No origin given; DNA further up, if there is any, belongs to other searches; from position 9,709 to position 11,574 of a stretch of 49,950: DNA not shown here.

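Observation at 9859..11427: Solo ThsA-like SIR2 (NADase-type) protein with an uncharacterised C-terminal domain, insulated inside the lysogeny module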

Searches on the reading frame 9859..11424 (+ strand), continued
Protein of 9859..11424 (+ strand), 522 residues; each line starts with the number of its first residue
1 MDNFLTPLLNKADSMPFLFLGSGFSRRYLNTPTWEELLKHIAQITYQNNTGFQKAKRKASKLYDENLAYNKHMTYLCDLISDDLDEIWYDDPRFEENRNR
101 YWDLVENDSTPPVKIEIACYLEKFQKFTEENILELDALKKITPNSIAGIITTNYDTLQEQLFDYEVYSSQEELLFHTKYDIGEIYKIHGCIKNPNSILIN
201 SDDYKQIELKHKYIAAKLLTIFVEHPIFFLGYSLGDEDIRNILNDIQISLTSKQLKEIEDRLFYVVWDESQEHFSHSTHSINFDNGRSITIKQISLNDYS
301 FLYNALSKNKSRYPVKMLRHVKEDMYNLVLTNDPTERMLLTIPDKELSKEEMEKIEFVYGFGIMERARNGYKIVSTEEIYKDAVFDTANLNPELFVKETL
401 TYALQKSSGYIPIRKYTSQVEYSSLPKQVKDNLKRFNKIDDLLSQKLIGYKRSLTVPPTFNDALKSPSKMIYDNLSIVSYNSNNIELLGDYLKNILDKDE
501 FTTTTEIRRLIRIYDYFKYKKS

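Call 18: find_encoding_contigs(protein=P0033, flank=6000, max_places=4)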
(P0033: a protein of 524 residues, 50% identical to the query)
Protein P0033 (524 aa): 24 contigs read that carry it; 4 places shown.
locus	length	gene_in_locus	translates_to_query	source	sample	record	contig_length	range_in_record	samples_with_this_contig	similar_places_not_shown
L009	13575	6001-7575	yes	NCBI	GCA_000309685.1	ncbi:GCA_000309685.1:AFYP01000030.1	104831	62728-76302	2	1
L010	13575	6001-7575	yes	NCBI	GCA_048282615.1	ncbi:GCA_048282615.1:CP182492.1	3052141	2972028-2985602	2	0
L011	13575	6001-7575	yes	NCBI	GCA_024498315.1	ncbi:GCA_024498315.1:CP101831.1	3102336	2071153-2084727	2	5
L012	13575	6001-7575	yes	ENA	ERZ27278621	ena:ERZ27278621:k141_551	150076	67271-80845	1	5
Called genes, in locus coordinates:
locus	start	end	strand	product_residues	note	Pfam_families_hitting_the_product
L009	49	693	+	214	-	PF15983:DUF4767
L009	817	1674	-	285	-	PF08843:AbiEii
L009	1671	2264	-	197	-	PF13338:AbiEi_4 (weak)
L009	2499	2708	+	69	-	-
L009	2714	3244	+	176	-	-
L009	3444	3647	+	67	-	PF13619:KTSC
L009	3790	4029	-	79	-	-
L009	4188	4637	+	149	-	PF13560:HTH_31, PF01381:HTH_3, PF12844:HTH_19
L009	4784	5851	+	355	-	PF06114:Peptidase_M78 (weak)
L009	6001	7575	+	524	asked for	PF13289:SIR2_2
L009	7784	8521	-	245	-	PF01695:IstB_IS21, PF00308:Bac_DnaA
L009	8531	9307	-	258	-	PF00665:rve, PF22483:Mu-transpos_C_2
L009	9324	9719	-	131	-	-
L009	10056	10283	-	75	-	-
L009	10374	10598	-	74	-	-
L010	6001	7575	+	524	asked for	PF13289:SIR2_2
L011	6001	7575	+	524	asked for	PF13289:SIR2_2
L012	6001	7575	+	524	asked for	PF13289:SIR2_2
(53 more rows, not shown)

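Call 19: find_encoding_contigs(protein=P0026, flank=6000, max_places=3)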
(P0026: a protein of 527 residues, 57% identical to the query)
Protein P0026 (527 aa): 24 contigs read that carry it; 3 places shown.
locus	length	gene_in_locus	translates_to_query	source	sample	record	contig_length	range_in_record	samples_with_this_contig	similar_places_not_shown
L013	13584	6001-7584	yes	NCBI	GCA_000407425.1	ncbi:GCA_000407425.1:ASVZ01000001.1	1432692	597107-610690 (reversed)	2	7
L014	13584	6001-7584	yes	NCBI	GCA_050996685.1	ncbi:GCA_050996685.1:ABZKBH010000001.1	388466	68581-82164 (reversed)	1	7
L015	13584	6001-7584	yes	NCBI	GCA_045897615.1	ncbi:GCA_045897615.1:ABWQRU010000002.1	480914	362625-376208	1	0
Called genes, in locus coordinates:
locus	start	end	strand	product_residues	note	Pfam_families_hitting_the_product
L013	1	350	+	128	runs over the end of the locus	-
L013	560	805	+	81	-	-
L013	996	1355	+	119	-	PF06486:DUF1093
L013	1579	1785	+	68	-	PF13127:DUF3955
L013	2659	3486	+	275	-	PF09509:Hypoth_Ymh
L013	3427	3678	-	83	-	-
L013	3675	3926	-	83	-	-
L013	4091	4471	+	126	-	PF13560:HTH_31, PF13744:HTH_37 (faint), PF12844:HTH_19, PF13443:HTH_26, PF01381:HTH_3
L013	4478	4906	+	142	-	PF06114:Peptidase_M78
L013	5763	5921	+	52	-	PF09851:SHOCT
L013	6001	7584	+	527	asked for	PF13289:SIR2_2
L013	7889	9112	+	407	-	PF14657:Arm-DNA-bind_4 (weak), PF14659:Phage_int_SAM_3, PF00589:Phage_integrase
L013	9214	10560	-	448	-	PF00342:PGI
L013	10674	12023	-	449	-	PF02812:ELFV_dehydrog_N, PF00208:ELFV_dehydrog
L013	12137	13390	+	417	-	PF00890:FAD_binding_2, PF01134:GIDA (weak), PF01266:DAO (weak), PF01494:FAD_binding_3 (weak), PF03486:HI0933_like, PF07992:Pyr_redox_2 (weak), PF12831:FAD_oxidored, PF22780:HI0933_like_1st, +4 more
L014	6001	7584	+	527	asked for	PF13289:SIR2_2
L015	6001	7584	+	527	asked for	PF13289:SIR2_2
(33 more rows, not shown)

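Call 20: find_encoding_contigs(protein=P0048, flank=6000, max_places=3)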
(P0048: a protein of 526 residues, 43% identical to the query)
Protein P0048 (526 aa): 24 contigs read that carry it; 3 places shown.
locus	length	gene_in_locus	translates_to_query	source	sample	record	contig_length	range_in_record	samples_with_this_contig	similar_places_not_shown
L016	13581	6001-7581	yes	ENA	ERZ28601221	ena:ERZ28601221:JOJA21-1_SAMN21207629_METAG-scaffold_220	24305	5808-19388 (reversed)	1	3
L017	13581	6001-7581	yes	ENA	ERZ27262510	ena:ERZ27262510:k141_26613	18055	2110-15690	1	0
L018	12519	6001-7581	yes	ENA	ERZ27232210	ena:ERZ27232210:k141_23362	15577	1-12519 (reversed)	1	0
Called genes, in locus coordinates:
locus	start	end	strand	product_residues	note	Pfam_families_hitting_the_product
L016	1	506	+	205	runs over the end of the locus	PF01712:dNK, PF13238:AAA_18 (faint), PF02223:Thymidylate_kin (faint)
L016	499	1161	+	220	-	PF01712:dNK, PF02223:Thymidylate_kin (faint), PF13238:AAA_18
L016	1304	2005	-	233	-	PF00702:Hydrolase, PF13419:HAD_2, PF13242:Hydrolase_like (weak)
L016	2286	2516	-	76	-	-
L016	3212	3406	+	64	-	-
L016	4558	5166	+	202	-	PF00746:Gram_pos_anchor (weak)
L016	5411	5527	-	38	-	-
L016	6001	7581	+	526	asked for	PF13289:SIR2_2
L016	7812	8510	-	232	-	-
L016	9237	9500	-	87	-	-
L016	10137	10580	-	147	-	PF04266:ASCH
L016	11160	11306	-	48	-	-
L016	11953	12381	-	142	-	PF03592:Terminase_2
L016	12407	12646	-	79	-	PF03592:Terminase_2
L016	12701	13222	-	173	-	-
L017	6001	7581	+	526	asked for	PF13289:SIR2_2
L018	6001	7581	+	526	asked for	PF13289:SIR2_2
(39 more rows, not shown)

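Call 23: search_dna_similar(query=window:9859-11424:+, collection=phages, mode=protein, max_rows=30)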
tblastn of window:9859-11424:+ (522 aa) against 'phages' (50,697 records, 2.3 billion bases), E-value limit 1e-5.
Records with a match: 10; places in all: 10; records where one place covers at least 80% of the query: 3.
Best place of each record, by identity: <60% 10.
By first word of the organism name: Lactococcus 4; Streptococcus 3; Bacillus 1; Mycolicibacterium 1; Bacteriophage 1.
By host as written in the record: - 4; Bacillus cereus 1; Mycolicibacterium smegmatis MTCC 994 1; Streptococcus gallolyticus gallolyticus_TX20005 1; Streptococcus vestibularis SVE8 1; Lactococcus lactis 1; Streptococcus pneumoniae 20/4 1.
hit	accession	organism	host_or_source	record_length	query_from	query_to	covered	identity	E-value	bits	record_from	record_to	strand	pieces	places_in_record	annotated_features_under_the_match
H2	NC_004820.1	Bacillus phage phBC6A51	Bacillus cereus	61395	1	453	87%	33.3%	1e-68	245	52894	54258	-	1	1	hypothetical protein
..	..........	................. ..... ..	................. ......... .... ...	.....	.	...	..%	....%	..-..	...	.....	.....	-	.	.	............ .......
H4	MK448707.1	Streptococcus phage Javan227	Streptococcus gallolyticus ...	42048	13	488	91%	26.1%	5e-26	118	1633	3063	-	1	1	hypothetical protein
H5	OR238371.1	Streptococcus phage SVep1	Streptococcus vestibularis SVE8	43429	13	442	82%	26.3%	1e-22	108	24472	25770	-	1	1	hypothetical protein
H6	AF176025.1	Lactococcus phage BK5-T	-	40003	13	426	79%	26.7%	5e-20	100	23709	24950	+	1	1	unknown (x2)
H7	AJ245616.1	Lactococcus phage BK5-T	-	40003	13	426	79%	26.7%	5e-20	100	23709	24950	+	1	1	hypothetical protein (x2)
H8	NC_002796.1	Lactococcus phage BK5-T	Lactococcus lactis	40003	13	426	79%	26.7%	5e-20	100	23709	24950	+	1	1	hypothetical protein (x2)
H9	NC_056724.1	Lactococcus phage BK5-T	-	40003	13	426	79%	26.7%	5e-20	100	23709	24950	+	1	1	hypothetical protein (x2)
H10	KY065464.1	Streptococcus phage IPP23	Streptococcus pneumoniae 20/4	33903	13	276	51%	29.3%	6e-20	100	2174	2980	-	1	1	hypothetical protein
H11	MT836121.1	Bacteriophage sp.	human fecal samples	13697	8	204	38%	36.5%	4e-22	106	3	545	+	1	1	record has no annotation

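Call 26: predict_structure(alignment_id=A1)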
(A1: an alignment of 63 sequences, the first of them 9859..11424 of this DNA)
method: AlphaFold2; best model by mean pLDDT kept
length: 522 residues; sequences in the alignment: 63
mean_pLDDT: 86.4   pTM: 0.62
mean pLDDT of the five models: 86.4, 86.1, 85.6, 85.2, 84.9
residues with pLDDT >= 90: 331; 70-90: 122; 50-70: 36; < 50: 33
segments of 3 or more residues with pLDDT < 50: 332-344, 353-369
pLDDT, mean of each block of 10 residues (from residue 1): 88 89 94 96 95 97 93 97 97 97 96 98 90 93 89 93 87 68 87 95 89 78 91 84 87 89 94 92 91 95 92 62 57 44 50 40 40 82 90 88 90 95 95 94 95 93 91 95 95 93 95 95 59
secondary structure, 60 per line:
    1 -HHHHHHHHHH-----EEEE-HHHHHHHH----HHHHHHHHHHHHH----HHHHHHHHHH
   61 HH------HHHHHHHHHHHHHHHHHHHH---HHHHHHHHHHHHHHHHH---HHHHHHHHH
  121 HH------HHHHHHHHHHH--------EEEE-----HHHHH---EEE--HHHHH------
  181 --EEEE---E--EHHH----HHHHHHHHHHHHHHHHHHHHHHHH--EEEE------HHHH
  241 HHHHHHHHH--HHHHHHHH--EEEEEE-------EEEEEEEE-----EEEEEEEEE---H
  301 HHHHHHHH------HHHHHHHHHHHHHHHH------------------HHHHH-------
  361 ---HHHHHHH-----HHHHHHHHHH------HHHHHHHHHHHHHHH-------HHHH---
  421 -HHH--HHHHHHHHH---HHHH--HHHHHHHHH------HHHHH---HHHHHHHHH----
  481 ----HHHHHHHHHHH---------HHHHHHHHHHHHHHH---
elements in order: H2-11 E17-20 H22-29 H34-46 H51-62 H69-88 H92-108 H112-122 H129-139 E148-151 H157-161 E165-167 H170-174 E183-186 H201-224 E227-230 H237-249 H252-259 E262-267 E275-282 E288-296 H300-308 H315-330 H349-353 H364-370 H376-385 H392-406 H414-417 H427-435 H439-442 H445-453 H460-464 H468-476 H485-495 H505-519

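Call 30: fold_search(model_id=the predicted structure, library=pdb)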
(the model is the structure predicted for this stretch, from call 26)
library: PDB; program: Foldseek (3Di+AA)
matches with E <= 10: 299; with E <= 0.001: 92
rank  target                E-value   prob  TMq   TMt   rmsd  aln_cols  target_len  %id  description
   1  8wyb_B                5.3e-10  1.00  0.37  0.22  21.4       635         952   14  Cryo-EM structure of DSR2 (H171A)-tube-NAD+ complex (released 2024-04-10)
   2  8ykf_B                6.1e-10  1.00  0.34  0.19  21.5       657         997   15  The DSR2-DSAD1 complex with DSAD1 on the opposite sides (released 2024-08-14)
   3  8w56_B                4.0e-09  1.00  0.36  0.21  21.3       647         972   14  Cryo-EM structure of DSR2-DSAD1 state 1 (released 2024-05-01)
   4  8wya_A                4.2e-09  1.00  0.35  0.21  20.9       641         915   14  Cryo-EM structure of DSR2-tube complex (released 2024-04-10)
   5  8wyb_A                4.7e-09  1.00  0.34  0.20  21.4       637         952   14  Cryo-EM structure of DSR2 (H171A)-tube-NAD+ complex (released 2024-04-10)
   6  8bto_A                4.9e-09  1.00  0.36  0.40  22.6       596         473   14  Helical structure of BcThsA in complex with 1''-3'gcADPR (released 2024-02-21)
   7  8k9a_D                7.7e-09  1.00  0.35  0.20  20.9       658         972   15  Cryo-EM structure of DSR2-DSAD1 state 2 (released 2024-05-01)
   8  8wyb_D                8.5e-09  1.00  0.35  0.21  21.1       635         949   14  Cryo-EM structure of DSR2 (H171A)-tube-NAD+ complex (released 2024-04-10)
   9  8wyd_C                1.0e-08  1.00  0.35  0.21  22.1       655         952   14  Cryo-EM structure of DSR2-DSAD1 complex (released 2024-04-10)
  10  8btp_A                1.3e-08  1.00  0.36  0.40  22.6       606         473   14  Helical structure of BcThsA in complex with 1''-3'gc(etheno)ADPR (released 2024-02-21)
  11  8wy8_D                1.6e-08  1.00  0.34  0.21  21.1       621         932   15  Cryo-EM structure of DSR2 apo complex (released 2024-04-10)
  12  8wya_D                1.6e-08  1.00  0.35  0.21  21.9       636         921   15  Cryo-EM structure of DSR2-tube complex (released 2024-04-10)
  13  9v12_i                1.8e-08  1.00  0.31  0.55   7.1       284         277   18  Helical structure of KomBCMUT in complex with dITP and NAD (released 2025-12-24)
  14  8k9a_B                1.9e-08  1.00  0.36  0.21  21.1       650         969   15  Cryo-EM structure of DSR2-DSAD1 state 2 (released 2024-05-01)
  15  9xvc_E                2.0e-08  1.00  0.38  0.68   5.5       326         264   16  Cryo-EM Helical Structure of the dITP-KomBC(H146N) Complex with NAD Fragments (released 2026-01-21)
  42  8wyb_C                1.5e-07  1.00  0.34  0.20  21.8       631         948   15  Cryo-EM structure of DSR2 (H171A)-tube-NAD+ complex (released 2024-04-10)
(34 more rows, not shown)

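Call 34: get_annotated_region(hit=H4, flank=5000)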
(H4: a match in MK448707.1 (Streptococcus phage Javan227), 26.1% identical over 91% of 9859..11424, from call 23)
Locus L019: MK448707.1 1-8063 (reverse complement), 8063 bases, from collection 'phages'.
description: Streptococcus phage Javan227, complete genome.
organism: Streptococcus phage Javan227 (NCBI taxid 2548056)
taxonomy: Viruses; Duplodnaviria; Heunggongvirae; Uroviricota; Caudoviricetes
host: Streptococcus gallolyticus gallolyticus_TX20005; source: -; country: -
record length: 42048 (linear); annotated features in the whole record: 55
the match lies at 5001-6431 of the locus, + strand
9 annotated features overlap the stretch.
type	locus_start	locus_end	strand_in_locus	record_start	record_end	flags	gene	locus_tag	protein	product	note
CDS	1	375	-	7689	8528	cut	-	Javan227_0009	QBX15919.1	hypothetical protein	-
CDS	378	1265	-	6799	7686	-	-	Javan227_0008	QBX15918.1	hypothetical protein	-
CDS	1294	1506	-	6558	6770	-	-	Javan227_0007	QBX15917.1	putative transcriptional regulator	-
CDS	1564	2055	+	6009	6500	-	-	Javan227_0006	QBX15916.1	hypothetical protein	-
CDS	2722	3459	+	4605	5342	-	-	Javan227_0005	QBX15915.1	transcriptional repressor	-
CDS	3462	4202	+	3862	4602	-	-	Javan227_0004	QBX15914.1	hypothetical protein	-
CDS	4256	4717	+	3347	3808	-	-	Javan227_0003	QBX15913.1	hypothetical protein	-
CDS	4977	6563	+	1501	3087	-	-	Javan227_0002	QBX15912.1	hypothetical protein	-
CDS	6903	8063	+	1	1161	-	-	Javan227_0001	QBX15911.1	integrase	integrase: site-specific recombinase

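Call 46: get_annotated_region(hit=H2, flank=5000)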
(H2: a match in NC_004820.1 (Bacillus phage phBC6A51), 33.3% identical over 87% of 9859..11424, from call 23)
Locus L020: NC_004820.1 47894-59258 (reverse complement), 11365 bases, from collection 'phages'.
description: Bacillus prophage phBC6A51, complete genome.
organism: Bacillus phage phBC6A51 (NCBI taxid 225725)
taxonomy: Viruses; Duplodnaviria; Heunggongvirae; Uroviricota; Caudoviricetes
host: Bacillus cereus; source: -; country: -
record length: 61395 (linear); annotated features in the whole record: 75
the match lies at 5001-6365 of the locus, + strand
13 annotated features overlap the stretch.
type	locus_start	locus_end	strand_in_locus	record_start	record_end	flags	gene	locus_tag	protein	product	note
CDS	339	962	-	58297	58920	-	-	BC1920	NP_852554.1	hypothetical protein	-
CDS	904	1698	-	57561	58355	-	-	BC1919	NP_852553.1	hypothetical protein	-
CDS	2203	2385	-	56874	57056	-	-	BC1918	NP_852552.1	hypothetical protein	-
CDS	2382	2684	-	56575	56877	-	-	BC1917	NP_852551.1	hypothetical protein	-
CDS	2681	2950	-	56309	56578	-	-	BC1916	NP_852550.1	hypothetical protein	-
CDS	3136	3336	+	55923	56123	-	-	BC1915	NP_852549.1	Transcriptional regulator, PBSX family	-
CDS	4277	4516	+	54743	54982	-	-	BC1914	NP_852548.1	hypothetical protein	-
CDS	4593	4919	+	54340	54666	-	-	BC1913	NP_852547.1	hypothetical protein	-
CDS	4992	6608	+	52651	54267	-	-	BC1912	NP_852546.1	hypothetical protein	-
CDS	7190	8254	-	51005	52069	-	-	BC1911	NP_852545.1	N-acetylmuramoyl-L-alanine amidase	-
CDS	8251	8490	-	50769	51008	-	-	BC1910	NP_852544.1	holin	-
CDS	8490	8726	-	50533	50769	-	-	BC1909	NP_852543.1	XpaF1 protein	-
CDS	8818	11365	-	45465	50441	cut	-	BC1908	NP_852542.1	hypothetical protein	-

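Call 47: get_annotated_region(hit=H8, flank=4000)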
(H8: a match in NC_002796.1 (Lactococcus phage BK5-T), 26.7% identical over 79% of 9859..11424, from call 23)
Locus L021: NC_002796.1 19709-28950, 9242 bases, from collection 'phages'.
description: Lactococcus phage BK5-T, complete genome.
organism: Lactococcus phage BK5-T (NCBI taxid 31754)
taxonomy: Viruses; Duplodnaviria; Heunggongvirae; Uroviricota; Caudoviricetes; Sandinevirus; Sandinevirus BK5T
host: Lactococcus lactis; source: -; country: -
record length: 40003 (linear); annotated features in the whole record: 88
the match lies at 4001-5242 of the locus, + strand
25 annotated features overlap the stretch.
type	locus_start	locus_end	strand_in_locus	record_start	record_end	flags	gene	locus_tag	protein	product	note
CDS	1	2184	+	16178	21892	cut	-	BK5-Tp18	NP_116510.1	tail protein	ORF18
CDS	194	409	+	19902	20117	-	-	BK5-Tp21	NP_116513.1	hypothetical protein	ORF21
CDS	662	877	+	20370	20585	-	-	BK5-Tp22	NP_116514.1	hypothetical protein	ORF22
CDS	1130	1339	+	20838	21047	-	-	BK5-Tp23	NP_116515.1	hypothetical protein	ORF23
CDS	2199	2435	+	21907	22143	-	-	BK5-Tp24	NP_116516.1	hypothetical protein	ORF24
CDS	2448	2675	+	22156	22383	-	-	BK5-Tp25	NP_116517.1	holin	ORF25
CDS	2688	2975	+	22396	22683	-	-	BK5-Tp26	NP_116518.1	holin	ORF26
CDS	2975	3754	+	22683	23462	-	-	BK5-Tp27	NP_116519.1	endolysin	ORF27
CDS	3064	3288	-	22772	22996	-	-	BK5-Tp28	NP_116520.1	hypothetical protein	ORF28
CDS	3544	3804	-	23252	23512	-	-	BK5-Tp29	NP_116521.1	hypothetical protein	ORF29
regulatory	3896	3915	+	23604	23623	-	-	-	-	terminator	putative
regulatory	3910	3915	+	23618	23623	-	-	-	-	minus_35_signal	putative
regulatory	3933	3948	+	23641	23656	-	-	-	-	minus_10_signal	putative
CDS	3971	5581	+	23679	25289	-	-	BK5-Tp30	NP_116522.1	hypothetical protein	ORF30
CDS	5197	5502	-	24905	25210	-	-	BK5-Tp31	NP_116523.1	hypothetical protein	ORF31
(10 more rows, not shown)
